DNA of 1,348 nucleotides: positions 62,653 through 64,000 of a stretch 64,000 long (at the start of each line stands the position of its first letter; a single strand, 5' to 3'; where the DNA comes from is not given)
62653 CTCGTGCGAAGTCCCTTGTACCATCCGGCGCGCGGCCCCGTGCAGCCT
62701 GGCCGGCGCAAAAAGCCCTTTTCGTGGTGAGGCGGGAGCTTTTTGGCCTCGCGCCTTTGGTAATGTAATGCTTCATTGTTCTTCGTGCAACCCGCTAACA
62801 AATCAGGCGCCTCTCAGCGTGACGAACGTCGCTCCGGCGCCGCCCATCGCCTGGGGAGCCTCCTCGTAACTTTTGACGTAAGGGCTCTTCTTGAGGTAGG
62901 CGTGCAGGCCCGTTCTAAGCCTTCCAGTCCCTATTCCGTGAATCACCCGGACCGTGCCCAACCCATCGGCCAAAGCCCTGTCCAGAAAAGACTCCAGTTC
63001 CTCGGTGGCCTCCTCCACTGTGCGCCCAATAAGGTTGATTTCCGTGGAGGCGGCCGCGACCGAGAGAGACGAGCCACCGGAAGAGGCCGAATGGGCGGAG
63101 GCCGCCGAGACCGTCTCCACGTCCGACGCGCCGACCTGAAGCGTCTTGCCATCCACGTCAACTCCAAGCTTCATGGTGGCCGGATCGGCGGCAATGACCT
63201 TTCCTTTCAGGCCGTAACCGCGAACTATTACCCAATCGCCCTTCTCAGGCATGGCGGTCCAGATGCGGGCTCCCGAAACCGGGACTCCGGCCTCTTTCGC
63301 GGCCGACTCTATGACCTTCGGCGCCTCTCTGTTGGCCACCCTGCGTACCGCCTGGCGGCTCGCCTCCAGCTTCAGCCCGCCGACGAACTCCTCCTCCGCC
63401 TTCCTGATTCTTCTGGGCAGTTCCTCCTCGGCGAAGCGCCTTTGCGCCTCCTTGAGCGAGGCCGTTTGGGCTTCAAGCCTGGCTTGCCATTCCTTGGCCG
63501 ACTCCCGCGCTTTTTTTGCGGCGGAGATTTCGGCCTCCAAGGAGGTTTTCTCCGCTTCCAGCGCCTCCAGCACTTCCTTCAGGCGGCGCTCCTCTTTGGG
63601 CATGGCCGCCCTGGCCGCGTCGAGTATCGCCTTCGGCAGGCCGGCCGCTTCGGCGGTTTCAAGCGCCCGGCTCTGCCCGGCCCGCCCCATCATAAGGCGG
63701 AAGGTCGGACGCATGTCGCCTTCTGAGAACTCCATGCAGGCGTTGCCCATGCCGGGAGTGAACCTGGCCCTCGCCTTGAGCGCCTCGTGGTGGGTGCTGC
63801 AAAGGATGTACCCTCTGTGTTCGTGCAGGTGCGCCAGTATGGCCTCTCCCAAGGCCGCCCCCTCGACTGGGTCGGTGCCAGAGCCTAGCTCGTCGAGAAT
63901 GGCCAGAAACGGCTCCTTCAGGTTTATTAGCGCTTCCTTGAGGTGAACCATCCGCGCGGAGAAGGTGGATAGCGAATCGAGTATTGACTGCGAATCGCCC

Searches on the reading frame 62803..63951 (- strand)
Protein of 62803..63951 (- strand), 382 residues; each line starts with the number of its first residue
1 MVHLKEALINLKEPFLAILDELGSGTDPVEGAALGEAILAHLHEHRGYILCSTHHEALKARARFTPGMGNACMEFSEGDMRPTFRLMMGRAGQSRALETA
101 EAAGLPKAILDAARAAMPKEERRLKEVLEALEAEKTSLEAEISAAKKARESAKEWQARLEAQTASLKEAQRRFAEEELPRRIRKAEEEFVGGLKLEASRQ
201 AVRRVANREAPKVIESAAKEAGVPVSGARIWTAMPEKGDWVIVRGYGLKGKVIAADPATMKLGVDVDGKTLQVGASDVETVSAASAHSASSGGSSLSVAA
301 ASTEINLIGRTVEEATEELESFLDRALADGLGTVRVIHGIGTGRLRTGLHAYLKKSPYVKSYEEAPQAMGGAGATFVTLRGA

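Call 24: search_protein_families(library=pfam, proteins=[window:62803-63951:-], max_evalue=0.00001)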
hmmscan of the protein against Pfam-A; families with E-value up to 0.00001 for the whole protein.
window:62803-63951:- (382 aa): 2 families
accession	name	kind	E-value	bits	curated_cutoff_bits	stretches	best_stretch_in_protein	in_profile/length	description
PF01713.27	Smr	-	3.2e-25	88.5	25.7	1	305-380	1-77/77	Smr domain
PF00488.27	MutS_V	-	1.1e-12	48.8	30.2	1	3-117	67-184/188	MutS domain V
